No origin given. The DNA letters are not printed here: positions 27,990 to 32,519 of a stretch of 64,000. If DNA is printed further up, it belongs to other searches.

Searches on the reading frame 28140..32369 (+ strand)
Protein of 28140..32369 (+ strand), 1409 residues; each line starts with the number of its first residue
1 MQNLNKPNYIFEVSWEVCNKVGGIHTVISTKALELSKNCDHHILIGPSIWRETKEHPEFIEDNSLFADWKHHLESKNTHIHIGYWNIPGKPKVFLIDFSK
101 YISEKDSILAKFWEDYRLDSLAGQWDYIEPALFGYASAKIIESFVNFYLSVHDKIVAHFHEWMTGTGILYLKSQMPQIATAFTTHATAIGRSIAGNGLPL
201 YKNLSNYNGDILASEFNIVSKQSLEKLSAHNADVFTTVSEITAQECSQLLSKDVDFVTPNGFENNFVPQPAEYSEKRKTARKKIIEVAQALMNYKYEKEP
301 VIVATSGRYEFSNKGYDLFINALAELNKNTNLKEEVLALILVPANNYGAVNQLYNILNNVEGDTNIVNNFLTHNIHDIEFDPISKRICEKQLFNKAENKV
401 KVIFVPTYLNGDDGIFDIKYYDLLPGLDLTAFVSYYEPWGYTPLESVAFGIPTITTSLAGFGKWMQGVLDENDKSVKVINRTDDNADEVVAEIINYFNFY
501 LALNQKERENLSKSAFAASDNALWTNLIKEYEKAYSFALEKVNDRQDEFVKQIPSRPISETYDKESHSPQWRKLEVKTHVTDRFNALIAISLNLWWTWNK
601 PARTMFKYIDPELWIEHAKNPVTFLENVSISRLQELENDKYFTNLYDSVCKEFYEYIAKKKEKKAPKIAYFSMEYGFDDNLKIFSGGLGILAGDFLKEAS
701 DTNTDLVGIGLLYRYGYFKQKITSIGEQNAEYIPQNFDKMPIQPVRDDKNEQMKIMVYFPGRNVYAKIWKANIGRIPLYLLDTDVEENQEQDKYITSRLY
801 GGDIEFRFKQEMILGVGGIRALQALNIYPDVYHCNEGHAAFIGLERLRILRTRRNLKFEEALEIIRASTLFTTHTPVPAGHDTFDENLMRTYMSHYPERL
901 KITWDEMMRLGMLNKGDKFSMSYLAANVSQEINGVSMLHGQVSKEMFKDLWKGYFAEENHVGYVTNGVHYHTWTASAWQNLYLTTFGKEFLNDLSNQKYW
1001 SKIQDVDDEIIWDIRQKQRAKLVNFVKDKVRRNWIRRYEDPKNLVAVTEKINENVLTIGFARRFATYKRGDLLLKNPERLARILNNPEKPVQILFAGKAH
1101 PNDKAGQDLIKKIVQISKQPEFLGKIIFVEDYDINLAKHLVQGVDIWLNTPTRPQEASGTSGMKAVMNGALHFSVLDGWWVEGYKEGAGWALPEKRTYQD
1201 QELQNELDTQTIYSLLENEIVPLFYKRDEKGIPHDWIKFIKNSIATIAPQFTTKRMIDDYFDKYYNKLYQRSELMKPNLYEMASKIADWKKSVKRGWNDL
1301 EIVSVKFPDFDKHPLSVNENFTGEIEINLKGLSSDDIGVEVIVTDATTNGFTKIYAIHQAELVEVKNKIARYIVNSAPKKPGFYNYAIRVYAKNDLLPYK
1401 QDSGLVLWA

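Call 104: search_protein_families(library=pfam, proteins=[window:28140-32369:+], max_evalue=0.00001)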
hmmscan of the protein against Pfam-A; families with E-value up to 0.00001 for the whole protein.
window:28140-32369:+ (1409 aa): 6 families
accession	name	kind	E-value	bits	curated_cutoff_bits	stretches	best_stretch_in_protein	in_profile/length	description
PF05693.19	Glycogen_syn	-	4.9e-99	333.1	27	2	12-345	1-341/639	Glycogen synthase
PF00343.26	Phosphorylase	-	1.2e-38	133.3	27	1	832-1182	220-583/713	Carbohydrate phosphorylase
PF11897.13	DUF3417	-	1.6e-28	99.7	25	1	582-680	3-108/109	Protein of unknown function (DUF3417)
PF08323.17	Glyco_transf_5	-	1.2e-14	55.1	22.7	1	10-246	2-224/239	Starch synthase catalytic domain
PF00534.26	Glycos_transf_1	-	1e-08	35.4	26.4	0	423-461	89-127/172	Glycosyl transferases group 1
PF13692.12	Glyco_trans_1_4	-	8e-07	29.8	27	0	422-465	72-115/142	Glycosyl transferases group 1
